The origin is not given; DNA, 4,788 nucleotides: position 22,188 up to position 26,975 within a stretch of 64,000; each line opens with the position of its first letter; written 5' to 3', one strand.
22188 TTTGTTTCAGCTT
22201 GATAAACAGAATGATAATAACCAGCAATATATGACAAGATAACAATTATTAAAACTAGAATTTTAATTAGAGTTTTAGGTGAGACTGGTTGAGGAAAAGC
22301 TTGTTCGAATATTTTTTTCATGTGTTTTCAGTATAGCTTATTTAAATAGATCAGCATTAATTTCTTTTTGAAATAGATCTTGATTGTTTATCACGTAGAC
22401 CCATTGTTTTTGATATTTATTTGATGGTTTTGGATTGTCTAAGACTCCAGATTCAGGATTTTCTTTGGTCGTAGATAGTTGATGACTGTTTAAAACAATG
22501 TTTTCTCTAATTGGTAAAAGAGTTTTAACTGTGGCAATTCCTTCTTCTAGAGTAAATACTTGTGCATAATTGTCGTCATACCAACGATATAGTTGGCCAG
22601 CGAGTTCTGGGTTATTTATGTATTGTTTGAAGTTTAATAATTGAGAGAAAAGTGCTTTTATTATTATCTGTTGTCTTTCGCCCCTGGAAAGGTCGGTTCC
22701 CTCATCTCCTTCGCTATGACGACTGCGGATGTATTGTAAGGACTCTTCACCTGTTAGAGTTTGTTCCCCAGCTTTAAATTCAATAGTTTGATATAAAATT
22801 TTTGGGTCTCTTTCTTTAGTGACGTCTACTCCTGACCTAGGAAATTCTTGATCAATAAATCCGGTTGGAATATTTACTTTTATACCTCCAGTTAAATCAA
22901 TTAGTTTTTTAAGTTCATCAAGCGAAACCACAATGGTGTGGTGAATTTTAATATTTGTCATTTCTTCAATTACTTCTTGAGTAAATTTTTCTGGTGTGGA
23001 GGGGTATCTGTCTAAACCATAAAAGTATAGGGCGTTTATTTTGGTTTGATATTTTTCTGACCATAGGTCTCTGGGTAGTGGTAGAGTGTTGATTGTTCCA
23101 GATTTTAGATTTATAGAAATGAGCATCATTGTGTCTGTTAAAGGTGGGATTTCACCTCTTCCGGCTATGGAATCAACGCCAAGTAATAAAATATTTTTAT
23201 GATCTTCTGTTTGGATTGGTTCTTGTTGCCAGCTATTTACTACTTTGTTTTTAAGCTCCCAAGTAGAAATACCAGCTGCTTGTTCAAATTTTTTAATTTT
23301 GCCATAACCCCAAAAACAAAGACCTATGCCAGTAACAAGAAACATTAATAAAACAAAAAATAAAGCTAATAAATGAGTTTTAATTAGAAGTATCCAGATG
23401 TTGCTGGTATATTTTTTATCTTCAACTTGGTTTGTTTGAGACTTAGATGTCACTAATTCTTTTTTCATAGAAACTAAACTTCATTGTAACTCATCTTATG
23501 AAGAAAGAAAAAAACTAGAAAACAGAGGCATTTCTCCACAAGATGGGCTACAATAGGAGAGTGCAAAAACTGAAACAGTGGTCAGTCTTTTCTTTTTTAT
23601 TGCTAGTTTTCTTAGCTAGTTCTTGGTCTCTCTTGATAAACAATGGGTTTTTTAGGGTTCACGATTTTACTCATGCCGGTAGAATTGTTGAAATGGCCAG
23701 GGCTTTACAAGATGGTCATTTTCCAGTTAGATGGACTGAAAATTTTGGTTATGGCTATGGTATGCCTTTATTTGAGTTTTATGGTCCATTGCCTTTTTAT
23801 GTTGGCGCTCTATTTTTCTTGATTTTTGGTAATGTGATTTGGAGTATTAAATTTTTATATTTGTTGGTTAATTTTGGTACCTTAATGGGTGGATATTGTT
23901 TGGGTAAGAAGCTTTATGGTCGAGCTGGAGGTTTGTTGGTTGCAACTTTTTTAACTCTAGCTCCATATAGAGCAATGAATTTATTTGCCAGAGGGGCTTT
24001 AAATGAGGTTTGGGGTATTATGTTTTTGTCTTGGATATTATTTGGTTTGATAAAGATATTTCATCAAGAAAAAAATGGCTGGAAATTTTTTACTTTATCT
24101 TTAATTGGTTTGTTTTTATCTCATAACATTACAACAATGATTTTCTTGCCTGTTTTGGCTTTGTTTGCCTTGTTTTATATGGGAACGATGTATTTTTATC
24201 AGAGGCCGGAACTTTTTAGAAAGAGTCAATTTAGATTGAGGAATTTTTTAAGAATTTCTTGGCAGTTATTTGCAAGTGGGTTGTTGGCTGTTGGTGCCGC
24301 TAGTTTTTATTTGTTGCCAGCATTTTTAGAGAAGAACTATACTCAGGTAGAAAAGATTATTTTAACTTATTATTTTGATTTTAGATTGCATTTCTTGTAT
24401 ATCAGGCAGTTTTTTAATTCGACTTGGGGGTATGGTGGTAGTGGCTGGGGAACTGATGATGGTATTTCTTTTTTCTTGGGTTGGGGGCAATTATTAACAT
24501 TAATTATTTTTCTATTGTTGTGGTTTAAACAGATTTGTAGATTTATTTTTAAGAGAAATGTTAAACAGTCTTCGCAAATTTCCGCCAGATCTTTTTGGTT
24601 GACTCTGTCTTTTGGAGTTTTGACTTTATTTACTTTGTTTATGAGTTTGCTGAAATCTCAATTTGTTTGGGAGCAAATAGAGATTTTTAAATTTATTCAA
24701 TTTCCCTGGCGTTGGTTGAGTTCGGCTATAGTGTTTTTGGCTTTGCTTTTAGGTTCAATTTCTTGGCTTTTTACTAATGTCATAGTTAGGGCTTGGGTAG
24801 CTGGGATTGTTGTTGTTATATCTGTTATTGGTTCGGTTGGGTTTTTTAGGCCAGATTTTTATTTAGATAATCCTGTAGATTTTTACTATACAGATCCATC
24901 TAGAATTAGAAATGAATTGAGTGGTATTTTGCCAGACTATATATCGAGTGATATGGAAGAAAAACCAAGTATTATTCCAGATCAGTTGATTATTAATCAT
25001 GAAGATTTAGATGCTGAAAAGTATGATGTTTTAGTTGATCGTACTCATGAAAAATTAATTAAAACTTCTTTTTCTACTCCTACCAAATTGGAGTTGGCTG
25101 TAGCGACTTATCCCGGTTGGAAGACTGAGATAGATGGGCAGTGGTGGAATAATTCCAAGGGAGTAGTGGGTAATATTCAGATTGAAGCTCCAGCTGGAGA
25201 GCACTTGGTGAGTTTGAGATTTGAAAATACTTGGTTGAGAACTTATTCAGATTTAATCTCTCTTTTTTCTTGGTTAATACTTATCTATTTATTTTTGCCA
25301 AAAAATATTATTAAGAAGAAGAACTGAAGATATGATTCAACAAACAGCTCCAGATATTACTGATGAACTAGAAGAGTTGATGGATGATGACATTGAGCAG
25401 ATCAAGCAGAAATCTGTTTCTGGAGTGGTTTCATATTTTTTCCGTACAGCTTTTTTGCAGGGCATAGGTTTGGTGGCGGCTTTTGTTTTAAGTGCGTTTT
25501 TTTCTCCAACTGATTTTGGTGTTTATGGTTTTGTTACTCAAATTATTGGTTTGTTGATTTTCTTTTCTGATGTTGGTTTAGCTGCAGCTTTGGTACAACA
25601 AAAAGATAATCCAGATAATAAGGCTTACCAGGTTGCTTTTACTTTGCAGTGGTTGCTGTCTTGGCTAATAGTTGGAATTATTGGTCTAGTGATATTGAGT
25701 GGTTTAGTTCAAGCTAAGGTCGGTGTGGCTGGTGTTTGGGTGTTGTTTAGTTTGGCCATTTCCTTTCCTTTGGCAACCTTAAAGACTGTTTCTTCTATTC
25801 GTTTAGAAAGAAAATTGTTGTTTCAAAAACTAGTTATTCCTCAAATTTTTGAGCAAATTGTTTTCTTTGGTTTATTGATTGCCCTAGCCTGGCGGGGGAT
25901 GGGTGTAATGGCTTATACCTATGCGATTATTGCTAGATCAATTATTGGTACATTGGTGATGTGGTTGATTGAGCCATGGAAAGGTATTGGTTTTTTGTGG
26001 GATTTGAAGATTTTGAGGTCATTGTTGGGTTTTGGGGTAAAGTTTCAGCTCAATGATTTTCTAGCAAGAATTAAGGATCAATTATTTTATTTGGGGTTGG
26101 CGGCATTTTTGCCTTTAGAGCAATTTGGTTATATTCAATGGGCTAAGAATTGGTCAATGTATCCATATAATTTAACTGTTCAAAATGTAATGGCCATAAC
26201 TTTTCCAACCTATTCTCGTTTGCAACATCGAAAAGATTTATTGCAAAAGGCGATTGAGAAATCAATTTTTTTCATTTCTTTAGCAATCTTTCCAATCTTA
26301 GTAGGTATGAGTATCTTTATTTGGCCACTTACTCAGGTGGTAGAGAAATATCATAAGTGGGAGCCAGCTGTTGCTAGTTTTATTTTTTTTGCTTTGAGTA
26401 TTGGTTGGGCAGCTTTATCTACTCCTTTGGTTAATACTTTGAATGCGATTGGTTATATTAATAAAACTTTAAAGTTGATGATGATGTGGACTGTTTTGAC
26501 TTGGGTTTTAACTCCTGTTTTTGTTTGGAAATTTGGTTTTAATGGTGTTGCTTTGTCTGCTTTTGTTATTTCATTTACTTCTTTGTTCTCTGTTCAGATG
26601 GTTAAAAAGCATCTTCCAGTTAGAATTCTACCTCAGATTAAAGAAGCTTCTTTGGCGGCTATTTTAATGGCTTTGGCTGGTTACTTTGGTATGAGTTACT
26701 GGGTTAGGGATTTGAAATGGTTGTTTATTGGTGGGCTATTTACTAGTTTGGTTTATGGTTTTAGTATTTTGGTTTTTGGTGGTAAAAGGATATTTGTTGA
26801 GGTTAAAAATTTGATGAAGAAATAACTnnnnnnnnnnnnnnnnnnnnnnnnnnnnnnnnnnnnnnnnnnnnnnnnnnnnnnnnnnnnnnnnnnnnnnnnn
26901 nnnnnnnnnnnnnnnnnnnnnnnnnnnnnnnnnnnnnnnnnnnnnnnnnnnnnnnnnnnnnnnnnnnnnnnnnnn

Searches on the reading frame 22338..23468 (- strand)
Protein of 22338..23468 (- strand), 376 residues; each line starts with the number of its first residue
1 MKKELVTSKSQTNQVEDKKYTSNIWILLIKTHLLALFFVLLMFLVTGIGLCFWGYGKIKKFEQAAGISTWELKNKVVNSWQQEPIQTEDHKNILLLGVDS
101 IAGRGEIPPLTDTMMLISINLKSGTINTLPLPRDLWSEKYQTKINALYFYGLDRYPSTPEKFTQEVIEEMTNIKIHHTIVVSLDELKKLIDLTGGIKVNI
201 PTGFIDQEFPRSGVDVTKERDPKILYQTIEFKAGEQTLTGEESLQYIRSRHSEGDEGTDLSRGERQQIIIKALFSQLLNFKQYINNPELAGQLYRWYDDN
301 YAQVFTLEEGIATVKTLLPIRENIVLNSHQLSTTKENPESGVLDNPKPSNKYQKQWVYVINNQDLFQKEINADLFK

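Call 11: search_protein_families(library=pfam, proteins=[window:22338-23468:-], max_evalue=0.001)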
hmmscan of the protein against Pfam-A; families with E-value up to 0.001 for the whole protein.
window:22338-23468:- (376 aa): 1 family
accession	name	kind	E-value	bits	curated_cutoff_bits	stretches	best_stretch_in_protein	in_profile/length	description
PF03816.19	LytR_cpsA_psr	-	7.2e-30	104.6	24.6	1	111-277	2-148/150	LytR_cpsA_psr family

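Call 61: search_protein_families(library=ncbifam, proteins=[window:22338-23468:-], max_evalue=0.001)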
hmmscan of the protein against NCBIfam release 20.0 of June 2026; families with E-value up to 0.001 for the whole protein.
window:22338-23468:- (376 aa): 4 families
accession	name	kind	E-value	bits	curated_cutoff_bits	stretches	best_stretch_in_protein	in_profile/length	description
TIGR00350.1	lytR_cpsA_psr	domain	1e-26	94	62.3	1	110-277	2-150/152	LCP family glycopolymer transferase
NF006897.1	PRK09379.1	equivalog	6.6e-19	68.3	441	1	35-280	6-221/298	polyisoprenyl-teichoic acid--peptidoglycan teichoic acid transferase TagU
NF047591.1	ligase_LytR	equivalog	4.9e-12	45.8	450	1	39-280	9-238/336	glycopolymer--peptidoglycan transferase LytR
NF051849.1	LCP_trans_Cps2A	equivalog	1.4e-08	34.4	650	1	165-285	293-393/477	LCP family glycopolymer transferase CpsA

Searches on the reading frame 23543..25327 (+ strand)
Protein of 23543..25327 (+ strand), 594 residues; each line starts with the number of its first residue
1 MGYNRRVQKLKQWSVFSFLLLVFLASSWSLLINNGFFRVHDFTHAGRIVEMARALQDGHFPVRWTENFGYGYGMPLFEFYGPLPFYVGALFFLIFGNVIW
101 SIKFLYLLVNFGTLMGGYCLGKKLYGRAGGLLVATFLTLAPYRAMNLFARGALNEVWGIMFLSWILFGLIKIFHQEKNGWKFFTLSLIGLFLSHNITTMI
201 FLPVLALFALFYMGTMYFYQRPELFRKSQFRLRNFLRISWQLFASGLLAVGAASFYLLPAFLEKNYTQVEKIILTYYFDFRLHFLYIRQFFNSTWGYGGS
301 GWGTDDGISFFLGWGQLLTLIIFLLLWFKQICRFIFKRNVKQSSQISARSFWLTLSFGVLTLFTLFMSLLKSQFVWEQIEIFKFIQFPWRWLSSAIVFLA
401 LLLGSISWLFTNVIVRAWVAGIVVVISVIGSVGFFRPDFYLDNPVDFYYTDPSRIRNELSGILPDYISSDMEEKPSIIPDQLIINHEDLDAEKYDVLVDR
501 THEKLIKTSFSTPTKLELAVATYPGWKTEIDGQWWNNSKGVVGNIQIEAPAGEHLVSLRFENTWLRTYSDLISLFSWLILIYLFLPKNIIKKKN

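Call 4: search_protein_families(library=pfam, proteins=[window:23543-25327:+], max_evalue=0.01)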
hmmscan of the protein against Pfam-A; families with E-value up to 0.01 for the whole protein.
window:23543-25327:+ (594 aa): 1 family
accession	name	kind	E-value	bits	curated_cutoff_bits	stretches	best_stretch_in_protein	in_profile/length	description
PF13231.12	PMT_2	-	3.1e-06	27.9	26.1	1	82-212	4-132/160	Dolichyl-phosphate-mannose-protein mannosyltransferase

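Call 16: search_protein_families(library=ncbifam, proteins=[window:23543-25327:+], max_evalue=0.001)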
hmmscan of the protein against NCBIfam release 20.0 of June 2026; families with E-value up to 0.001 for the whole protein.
window:23543-25327:+ (594 aa): 0 families

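Call 49: search_protein_families(library=pfam, proteins=[window:23543-25327:+], max_evalue=5)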
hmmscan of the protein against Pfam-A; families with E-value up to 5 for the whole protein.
window:23543-25327:+ (594 aa): 2 families
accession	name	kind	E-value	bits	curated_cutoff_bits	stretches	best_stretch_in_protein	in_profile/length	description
PF13231.12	PMT_2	-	3.1e-06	27.9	26.1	1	82-212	4-132/160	Dolichyl-phosphate-mannose-protein mannosyltransferase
PF10131.15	PTPS_related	-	1.4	7.7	26.4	0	77-441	1-313/621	6-pyruvoyl-tetrahydropterin synthase related domain; membrane protein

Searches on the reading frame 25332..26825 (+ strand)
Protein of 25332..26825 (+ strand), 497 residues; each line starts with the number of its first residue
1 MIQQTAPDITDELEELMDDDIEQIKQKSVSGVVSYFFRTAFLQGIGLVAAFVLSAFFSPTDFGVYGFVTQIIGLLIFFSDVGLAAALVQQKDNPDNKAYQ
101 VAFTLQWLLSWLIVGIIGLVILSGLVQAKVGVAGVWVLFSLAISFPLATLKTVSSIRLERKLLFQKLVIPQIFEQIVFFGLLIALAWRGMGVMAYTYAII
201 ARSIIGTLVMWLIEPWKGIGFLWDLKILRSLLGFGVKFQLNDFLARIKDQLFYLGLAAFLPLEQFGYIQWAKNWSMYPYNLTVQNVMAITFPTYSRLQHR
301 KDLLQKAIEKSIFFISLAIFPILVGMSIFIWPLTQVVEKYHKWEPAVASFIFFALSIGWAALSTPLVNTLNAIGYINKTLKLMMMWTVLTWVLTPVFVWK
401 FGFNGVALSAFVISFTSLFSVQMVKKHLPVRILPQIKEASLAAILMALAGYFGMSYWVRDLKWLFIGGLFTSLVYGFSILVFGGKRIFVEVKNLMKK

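Call 5: search_protein_families(library=pfam, proteins=[window:25332-26825:+], max_evalue=0.01)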
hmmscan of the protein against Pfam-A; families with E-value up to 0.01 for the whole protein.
window:25332-26825:+ (497 aa): 2 families
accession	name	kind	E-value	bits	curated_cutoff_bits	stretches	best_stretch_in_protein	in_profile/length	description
PF13440.11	Polysacc_synt_3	-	3e-42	145.3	23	1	52-337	1-283/293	Polysaccharide biosynthesis protein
PF01943.22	Polysacc_synt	-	9.7e-13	48.6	28.2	1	31-298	4-274/274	Polysaccharide biosynthesis protein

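Call 61: search_protein_families(library=ncbifam, proteins=[window:25332-26825:+], max_evalue=0.001)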
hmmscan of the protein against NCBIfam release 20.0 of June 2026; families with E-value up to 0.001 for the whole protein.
window:25332-26825:+ (497 aa): 3 families
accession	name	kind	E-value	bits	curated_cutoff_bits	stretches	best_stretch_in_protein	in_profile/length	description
NF007773.0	PRK10459.1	equivalog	2.3e-20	73.1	273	1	24-494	3-478/492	MOP flippase family protein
NF058658.1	Oglyco_Wzx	exception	6.6e-17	61.7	720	1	23-493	5-473/478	O-glycosylation flippase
NF047674.1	TeichurnBiosyTuaB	equivalog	7.1e-10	38.5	580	1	23-419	3-394/469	teichuronic acid biosynthesis protein TuaB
